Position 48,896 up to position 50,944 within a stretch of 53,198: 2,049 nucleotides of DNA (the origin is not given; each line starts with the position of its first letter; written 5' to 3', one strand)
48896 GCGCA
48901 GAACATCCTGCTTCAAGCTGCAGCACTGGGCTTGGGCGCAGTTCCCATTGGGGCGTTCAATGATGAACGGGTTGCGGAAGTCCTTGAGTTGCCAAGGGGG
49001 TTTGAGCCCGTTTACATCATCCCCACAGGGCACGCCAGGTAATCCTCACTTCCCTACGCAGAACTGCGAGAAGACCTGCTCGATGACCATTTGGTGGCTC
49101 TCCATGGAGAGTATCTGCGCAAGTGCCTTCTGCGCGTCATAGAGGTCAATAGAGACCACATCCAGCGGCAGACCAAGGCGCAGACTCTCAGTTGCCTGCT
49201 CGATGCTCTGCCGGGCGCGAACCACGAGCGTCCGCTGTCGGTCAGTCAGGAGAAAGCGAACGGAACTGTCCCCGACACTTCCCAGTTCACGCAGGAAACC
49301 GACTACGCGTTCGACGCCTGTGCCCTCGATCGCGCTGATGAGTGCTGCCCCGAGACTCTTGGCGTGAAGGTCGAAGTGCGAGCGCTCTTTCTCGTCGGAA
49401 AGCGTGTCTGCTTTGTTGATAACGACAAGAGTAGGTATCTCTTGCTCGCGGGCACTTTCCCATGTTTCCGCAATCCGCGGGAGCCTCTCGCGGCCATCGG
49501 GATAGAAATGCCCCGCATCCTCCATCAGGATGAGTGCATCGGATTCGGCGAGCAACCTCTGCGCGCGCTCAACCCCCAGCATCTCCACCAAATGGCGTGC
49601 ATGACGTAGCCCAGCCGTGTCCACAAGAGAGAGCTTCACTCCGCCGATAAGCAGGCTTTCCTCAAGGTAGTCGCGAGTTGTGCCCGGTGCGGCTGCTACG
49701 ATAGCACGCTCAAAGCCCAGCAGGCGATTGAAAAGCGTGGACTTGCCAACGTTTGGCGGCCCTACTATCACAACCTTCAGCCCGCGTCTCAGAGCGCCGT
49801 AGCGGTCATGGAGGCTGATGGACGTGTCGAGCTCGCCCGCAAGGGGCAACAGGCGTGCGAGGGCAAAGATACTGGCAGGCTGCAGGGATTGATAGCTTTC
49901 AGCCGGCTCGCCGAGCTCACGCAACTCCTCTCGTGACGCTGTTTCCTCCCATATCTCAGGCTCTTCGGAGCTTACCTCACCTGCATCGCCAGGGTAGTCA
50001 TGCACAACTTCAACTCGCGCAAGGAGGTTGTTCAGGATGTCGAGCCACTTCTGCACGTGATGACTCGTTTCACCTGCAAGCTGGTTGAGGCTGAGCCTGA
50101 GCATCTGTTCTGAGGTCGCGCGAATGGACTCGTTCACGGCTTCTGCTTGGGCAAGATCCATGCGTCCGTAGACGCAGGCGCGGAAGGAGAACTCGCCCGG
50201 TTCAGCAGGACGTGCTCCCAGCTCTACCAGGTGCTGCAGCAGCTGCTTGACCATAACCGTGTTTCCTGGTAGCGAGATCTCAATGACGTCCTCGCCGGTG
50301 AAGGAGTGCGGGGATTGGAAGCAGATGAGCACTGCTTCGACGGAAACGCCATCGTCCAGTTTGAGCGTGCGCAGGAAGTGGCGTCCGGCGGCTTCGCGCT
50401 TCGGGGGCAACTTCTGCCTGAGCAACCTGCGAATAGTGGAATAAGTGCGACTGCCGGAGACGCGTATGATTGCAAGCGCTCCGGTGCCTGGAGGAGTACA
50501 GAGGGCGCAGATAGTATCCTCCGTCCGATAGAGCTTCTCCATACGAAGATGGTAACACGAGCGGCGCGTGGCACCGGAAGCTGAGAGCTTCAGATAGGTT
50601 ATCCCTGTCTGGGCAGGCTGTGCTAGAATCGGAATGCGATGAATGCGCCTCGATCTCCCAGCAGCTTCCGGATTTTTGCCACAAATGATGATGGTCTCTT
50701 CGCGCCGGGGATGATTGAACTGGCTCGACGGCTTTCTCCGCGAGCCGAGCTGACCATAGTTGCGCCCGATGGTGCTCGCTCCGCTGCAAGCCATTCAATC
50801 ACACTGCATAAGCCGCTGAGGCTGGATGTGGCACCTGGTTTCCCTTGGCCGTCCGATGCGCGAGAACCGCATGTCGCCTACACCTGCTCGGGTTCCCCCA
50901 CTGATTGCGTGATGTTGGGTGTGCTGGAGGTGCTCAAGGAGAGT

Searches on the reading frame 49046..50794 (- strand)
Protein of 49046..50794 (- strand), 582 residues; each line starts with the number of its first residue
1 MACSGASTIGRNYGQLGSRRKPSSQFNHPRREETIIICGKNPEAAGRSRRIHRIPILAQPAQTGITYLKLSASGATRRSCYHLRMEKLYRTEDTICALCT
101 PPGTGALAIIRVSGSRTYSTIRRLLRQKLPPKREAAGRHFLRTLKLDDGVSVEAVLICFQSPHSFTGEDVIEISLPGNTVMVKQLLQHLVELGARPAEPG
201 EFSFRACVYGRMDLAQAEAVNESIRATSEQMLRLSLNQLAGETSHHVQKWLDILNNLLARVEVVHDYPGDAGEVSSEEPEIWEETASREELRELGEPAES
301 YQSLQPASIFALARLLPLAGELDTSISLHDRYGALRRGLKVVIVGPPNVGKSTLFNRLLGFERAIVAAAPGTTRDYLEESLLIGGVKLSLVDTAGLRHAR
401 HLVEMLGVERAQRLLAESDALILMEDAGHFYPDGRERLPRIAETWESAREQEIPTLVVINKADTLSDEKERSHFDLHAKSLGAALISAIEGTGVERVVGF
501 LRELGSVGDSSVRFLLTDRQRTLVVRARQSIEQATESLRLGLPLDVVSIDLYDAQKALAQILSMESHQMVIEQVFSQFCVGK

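Call 48: search_protein_families(library=pfam, proteins=[window:49046-50794:-], max_evalue=0.00001)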
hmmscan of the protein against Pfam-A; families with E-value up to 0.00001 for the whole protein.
window:49046-50794:- (582 aa): 5 families
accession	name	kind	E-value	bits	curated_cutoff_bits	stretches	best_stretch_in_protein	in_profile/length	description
PF12631.12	MnmE_helical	-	1e-32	114.4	40.1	1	214-579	1-211/211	MnmE helical domain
PF10396.14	TrmE_N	-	1.8e-29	102.7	29.8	1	94-211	1-117/117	GTP-binding protein TrmE N-terminus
PF01926.29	MMR_HSR1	-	2.3e-22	79.7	21.9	1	340-461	1-113/113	50S ribosome-binding GTPase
PF02421.24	FeoB_N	-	2.7e-09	37.2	27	1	340-496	2-151/156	Ferrous iron transport protein B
PF00009.33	GTP_EFTU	-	1.4e-06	28.4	26.5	0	340-471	5-141/188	Elongation factor Tu GTP binding domain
